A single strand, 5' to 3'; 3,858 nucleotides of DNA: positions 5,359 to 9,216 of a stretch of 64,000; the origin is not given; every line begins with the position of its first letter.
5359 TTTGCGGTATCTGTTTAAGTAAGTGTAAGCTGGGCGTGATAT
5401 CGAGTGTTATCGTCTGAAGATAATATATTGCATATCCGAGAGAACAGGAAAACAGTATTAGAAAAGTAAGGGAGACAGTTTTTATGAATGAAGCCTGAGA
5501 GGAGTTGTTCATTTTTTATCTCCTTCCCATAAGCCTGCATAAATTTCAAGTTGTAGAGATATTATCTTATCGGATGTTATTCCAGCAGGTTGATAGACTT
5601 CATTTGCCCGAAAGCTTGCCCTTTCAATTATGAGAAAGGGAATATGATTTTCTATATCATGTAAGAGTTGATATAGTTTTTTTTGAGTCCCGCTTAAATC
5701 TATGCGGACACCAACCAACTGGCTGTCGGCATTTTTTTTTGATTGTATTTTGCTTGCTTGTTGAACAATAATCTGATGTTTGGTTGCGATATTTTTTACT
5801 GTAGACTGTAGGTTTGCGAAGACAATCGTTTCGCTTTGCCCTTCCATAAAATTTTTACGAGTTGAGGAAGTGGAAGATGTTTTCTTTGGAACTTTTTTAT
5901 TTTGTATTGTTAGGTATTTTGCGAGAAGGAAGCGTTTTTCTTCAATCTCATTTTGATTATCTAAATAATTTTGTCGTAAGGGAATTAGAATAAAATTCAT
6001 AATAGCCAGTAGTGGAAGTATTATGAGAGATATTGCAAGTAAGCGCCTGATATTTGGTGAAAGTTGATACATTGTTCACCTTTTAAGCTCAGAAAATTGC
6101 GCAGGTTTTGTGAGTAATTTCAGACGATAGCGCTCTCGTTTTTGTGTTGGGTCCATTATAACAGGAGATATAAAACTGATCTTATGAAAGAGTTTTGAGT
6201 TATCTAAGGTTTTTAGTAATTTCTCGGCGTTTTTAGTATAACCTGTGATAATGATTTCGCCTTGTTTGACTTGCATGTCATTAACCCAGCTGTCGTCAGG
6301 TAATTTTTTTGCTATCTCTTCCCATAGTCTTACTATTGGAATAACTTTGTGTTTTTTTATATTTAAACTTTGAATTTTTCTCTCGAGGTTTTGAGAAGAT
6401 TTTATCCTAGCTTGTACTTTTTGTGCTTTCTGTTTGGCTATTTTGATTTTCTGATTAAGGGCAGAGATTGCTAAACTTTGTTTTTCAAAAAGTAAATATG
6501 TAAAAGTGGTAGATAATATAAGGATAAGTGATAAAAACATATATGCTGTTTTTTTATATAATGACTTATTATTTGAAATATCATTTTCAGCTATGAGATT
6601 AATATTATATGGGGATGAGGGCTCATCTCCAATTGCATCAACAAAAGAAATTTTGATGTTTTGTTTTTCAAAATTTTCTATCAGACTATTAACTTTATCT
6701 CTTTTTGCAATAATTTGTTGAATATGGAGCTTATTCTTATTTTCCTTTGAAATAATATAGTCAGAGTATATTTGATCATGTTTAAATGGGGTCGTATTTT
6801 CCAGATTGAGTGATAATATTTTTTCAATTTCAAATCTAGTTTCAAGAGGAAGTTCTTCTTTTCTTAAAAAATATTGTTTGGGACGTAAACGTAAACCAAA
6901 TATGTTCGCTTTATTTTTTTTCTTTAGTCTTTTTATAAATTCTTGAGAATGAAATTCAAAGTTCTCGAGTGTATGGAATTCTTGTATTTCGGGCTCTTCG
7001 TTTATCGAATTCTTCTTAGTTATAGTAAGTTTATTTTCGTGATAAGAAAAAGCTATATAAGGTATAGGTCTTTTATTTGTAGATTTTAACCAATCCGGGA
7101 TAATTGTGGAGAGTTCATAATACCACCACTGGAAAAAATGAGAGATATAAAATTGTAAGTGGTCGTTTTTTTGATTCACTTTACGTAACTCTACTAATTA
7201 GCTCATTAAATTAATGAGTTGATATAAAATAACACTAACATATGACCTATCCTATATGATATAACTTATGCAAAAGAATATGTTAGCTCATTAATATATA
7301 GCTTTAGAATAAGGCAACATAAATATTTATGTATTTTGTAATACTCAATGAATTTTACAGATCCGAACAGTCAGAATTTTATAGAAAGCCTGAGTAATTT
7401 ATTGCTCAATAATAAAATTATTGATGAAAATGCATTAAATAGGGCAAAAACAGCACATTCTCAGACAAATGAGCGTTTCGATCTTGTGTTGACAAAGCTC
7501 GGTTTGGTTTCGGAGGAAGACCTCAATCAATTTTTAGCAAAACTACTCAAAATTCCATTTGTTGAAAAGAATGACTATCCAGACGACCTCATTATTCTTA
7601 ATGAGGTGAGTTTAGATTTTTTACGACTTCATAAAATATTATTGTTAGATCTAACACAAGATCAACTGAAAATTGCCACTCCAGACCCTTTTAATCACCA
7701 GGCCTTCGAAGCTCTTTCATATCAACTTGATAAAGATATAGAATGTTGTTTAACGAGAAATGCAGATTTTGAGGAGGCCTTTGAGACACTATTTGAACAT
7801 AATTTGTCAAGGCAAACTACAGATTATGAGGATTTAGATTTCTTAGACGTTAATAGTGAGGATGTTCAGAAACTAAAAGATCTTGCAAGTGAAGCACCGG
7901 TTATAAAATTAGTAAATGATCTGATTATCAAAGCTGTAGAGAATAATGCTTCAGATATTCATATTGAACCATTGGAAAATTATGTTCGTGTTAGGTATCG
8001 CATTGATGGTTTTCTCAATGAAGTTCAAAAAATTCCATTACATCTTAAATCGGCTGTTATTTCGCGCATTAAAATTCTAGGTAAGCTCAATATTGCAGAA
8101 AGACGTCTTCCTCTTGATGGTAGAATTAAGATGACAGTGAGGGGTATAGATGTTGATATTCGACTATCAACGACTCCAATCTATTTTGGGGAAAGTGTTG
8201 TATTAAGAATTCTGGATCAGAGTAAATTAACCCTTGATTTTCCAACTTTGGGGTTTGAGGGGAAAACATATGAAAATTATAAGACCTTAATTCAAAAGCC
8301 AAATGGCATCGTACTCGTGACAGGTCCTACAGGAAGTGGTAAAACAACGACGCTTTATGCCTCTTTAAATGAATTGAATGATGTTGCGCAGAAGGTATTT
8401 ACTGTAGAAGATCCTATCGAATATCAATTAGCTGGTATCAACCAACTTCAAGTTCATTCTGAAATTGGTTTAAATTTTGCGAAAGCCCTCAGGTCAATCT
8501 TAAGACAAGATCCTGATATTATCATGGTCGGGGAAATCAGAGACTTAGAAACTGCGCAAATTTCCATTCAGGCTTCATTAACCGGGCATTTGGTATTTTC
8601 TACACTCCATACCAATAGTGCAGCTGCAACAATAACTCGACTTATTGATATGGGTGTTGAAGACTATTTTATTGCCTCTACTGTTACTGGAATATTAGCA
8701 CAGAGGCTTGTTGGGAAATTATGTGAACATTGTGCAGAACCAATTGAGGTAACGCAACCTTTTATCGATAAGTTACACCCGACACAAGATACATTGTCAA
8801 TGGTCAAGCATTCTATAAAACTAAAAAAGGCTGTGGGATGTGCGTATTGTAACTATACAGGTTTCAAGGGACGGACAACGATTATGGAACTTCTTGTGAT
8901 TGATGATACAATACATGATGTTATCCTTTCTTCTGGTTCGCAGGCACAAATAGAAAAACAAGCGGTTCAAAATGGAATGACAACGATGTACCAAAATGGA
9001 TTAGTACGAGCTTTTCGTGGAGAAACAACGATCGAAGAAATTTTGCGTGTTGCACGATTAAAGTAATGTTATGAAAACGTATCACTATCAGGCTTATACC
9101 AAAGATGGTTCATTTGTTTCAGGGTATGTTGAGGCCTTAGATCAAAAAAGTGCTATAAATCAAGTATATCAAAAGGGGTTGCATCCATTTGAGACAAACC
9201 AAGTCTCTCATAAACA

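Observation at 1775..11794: Atypical type II secretion locus: two divergent operons, gspK separated from gspHIJ, no gspG or gspO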

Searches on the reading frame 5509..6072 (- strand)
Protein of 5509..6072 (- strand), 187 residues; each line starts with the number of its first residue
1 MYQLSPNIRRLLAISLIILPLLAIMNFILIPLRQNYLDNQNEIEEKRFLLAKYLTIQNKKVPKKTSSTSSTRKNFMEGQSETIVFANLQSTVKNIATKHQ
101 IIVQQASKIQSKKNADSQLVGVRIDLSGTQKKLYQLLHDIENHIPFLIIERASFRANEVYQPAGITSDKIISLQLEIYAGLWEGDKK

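Call 4: search_protein_families(library=pfam, proteins=[window:5509-6072:-], max_evalue=0.1)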
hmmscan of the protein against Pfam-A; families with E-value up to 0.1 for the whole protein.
window:5509-6072:- (187 aa): 2 families
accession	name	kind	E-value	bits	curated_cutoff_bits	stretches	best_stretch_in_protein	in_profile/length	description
PF10741.14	T2SSM_b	-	1.7e-16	60.5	21.7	1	72-179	3-109/111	Type II secretion system (T2SS), protein M subtype b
PF21762.3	DEDDh_C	-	0.04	14.5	27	1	48-140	45-129/188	DNA polymerase III subunit epsilon-like, C-terminal domain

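Call 5: search_protein_families(library=ncbifam, proteins=[window:5509-6072:-], max_evalue=0.1)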
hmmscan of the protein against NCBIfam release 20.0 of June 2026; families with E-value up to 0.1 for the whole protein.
window:5509-6072:- (187 aa): 2 families
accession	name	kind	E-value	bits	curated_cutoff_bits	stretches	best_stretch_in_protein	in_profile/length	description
NF040576.1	T2SS_GspM_XpsM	equivalog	2.3e-25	89.3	60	1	10-177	1-174/180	type II secretion system protein GspM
NF041739.1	ArtH_Nterm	subfamily_domain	0.027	14.1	55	1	14-39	35-60/61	archaeosortase H N-terminal-like domain-containing protein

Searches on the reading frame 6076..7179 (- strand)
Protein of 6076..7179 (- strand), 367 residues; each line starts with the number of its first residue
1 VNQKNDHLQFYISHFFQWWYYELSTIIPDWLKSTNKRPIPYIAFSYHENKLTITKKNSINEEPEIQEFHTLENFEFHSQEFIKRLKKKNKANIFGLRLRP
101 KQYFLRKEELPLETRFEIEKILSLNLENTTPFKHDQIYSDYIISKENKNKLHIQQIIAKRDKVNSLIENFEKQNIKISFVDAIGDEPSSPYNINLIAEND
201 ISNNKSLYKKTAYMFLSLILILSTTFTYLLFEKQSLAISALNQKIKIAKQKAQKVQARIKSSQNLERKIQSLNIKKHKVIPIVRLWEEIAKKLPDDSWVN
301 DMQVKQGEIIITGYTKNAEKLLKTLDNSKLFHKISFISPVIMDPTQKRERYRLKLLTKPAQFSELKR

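Call 4: search_protein_families(library=pfam, proteins=[window:6076-7179:-], max_evalue=0.1)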
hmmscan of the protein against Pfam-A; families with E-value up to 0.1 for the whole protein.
window:6076-7179:- (367 aa): 2 families
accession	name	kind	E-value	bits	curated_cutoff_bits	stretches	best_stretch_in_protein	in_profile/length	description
PF05137.18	PilN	-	1.6e-11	44.5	22.8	1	285-354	2-75/78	Fimbrial assembly protein (PilN)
PF11104.14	PilM_2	-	0.0035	16.8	27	1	116-181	88-156/340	Type IV pilus assembly protein PilM;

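Call 5: search_protein_families(library=ncbifam, proteins=[window:6076-7179:-], max_evalue=0.1)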
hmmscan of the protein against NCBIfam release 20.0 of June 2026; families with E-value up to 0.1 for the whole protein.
window:6076-7179:- (367 aa): 1 family
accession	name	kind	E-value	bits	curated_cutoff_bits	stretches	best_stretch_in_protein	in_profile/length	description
NF045709.1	Amuc_1101_fam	equivalog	0.0078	15.1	650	0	188-317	352-487/608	Amuc_1101 family PilM-like pilus complex protein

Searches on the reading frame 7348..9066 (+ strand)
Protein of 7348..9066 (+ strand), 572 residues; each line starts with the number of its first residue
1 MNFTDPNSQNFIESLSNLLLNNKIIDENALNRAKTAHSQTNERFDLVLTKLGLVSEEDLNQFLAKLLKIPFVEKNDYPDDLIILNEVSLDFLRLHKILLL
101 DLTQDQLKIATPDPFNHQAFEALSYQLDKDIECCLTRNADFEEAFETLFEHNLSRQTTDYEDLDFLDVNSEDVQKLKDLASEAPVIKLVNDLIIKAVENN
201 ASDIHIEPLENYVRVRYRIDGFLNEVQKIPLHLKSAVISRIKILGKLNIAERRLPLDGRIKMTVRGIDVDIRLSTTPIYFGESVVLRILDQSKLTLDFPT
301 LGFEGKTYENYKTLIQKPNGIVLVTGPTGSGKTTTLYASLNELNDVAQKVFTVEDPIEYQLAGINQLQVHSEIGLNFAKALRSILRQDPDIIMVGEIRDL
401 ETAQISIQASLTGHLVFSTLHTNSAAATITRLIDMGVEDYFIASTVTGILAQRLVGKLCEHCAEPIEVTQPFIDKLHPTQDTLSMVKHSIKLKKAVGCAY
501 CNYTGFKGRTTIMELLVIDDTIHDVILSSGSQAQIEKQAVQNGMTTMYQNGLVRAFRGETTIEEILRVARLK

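Call 4: search_protein_families(library=pfam, proteins=[window:7348-9066:+], max_evalue=0.1)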
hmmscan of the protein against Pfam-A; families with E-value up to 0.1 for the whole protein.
window:7348-9066:+ (572 aa): 22 families
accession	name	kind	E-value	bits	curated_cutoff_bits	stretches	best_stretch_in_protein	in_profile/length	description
PF00437.27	T2SSE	-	8.5e-135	449.6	24.9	1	180-567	3-370/370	Type II/IV secretion system protein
PF05157.20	MshEN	-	2.1e-12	47.3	23.1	1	68-151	2-86/90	MshEN domain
PF25199.1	nSTAND_NTPase5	-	2.2e-05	24.7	34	1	304-364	25-87/145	Novel STAND NTPase 5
PF13401.12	AAA_22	-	0.00031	21.5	27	1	318-356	4-42/130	AAA domain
PF13555.12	AAA_29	-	0.00044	20.4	27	1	307-338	11-41/61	P-loop containing region of AAA domain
PF01637.24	ATPase_2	-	0.00055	20.2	33.2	1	316-373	17-74/225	ATPase domain predominantly from Archaea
PF20720.3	nSTAND3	-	0.0019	18.3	27.2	1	307-356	6-54/155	Novel STAND NTPase 3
PF13191.12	AAA_16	-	0.0027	18.6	32.6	1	318-346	24-51/167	AAA ATPase domain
PF13173.12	AAA_14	-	0.0046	17.4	27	1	319-412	2-86/129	AAA domain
PF00448.28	SRP54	-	0.0053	16.9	22.7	1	321-372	3-53/196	SRP54-type protein, GTPase domain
PF00004.35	AAA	-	0.0067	17.3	21.2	1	322-404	1-73/131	ATPase family associated with various cellular activities (AAA)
PF13245.12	AAA_19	-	0.011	16.3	25.1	1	318-348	10-40/134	AAA domain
PF13604.12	AAA_30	-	0.011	16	27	1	311-342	10-41/191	AAA domain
PF13476.12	AAA_23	-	0.013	16.5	27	1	318-337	18-37/201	AAA domain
PF11165.13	DUF2949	-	0.014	16.3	24.2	1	15-63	4-52/56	Protein of unknown function (DUF2949)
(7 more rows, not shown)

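Call 5: search_protein_families(library=ncbifam, proteins=[window:7348-9066:+], max_evalue=0.1)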
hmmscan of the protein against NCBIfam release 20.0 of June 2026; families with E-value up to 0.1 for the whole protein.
window:7348-9066:+ (572 aa): 35 families (the best 25 are shown)
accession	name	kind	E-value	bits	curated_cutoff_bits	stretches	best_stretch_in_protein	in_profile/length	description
TIGR02533.1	type_II_gspE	equivalog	1.9e-184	613.9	630.25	1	86-568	3-485/486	type II secretion system ATPase GspE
TIGR02538.1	type_IV_pilB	equivalog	1.6e-179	598.2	675.65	1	15-569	2-562/564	type IV-A pilus assembly ATPase PilB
NF053534.1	T4PilAsmATPsTfpB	equivalog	1.7e-147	492.3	850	1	53-569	62-582/584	type IV pilus assembly ATPase TfpB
NF007755.0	PRK10436.1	equivalog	5.9e-139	463.7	617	1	93-569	15-459/465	type II secretion system protein GspE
NF041000.1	ATPase_ComGA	equivalog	8.9e-78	260.9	300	1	191-455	2-265/267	competence type IV pilus ATPase ComGA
TIGR01420.1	pilT_fam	subfamily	1.3e-54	185.7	319.1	2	189-458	2-271/343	PilT/PilU family type 4a pilus ATPase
TIGR02525.1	plasmid_TraJ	equivalog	1.9e-28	99.5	368.3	1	284-437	120-274/372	plasmid transfer ATPase TraJ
TIGR02524.1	dot_icm_DotB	equivalog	1.4e-25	90.2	463.3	1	316-449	131-273/358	Dot/Icm type IV secretion system ATPase DotB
NF010469.0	PRK13894.1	subfamily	4.1e-18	65.8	508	1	321-433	151-265/320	conjugal transfer ATPase TrbB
TIGR02782.1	TrbB_P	equivalog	2.8e-17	63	304.55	1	322-434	139-254/303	P-type conjugative transfer ATPase TrbB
NF058587.1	archaellum_moto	equivalog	1.1e-16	60.7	550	1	320-433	276-394/527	archaellum flagellar ATPase motor FlaI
NF010407.0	PRK13833.1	subfamily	5.2e-15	55.7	499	1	322-437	147-264/323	conjugal transfer protein TrbB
TIGR02788.1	VirB11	equivalog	8.6e-14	51.3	249.95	1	312-437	138-267/308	P-type DNA transfer ATPase VirB11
TIGR03819.1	heli_sec_ATPase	hypoth_equivalog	5.3e-12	45.6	373.15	1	281-437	139-302/340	TadA family conjugal transfer-associated ATPase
NF053672.1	bindosome_BasE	exception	2.4e-11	43.1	1000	1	314-433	265-389/512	bindosome assembly system ATPase subunit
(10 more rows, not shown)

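Call 8: find_encoding_contigs(protein=window:7348-9066:+, flank=10000, max_places=6)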
Protein window:7348-9066:+ (572 aa): no gene with exactly this product is on record in the collection.

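Call 11: find_related_loci(query=window:7348-9066:+, collection=genome_contigs, flank=10000)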
Query window:7348-9066:+ (572 aa) in genome_contigs; peptide patterns used: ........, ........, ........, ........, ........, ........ (x = any residue, [..] = any of these).
150 stretches matched a pattern; 2 encode a relative of the query (tblastn E <= 1e-3); 2 distinct loci.
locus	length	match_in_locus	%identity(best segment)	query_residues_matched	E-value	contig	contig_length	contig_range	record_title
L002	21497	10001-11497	47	71-570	9e-147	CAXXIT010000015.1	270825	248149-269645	MAG: Syntrophorhabdaceae bacterium isolate a2fc0c35-b21d-4ceb-a18a-9bd9a3ac14a8 genome assembly, contig: contig_15, whol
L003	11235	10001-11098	46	185-567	9e-103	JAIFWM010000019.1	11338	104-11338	MAG: Candidatus Parcubacteria bacterium isolate viral-cat_47_11 PAFVLPS_2018_scaffold_26474, whole genome shotgun sequen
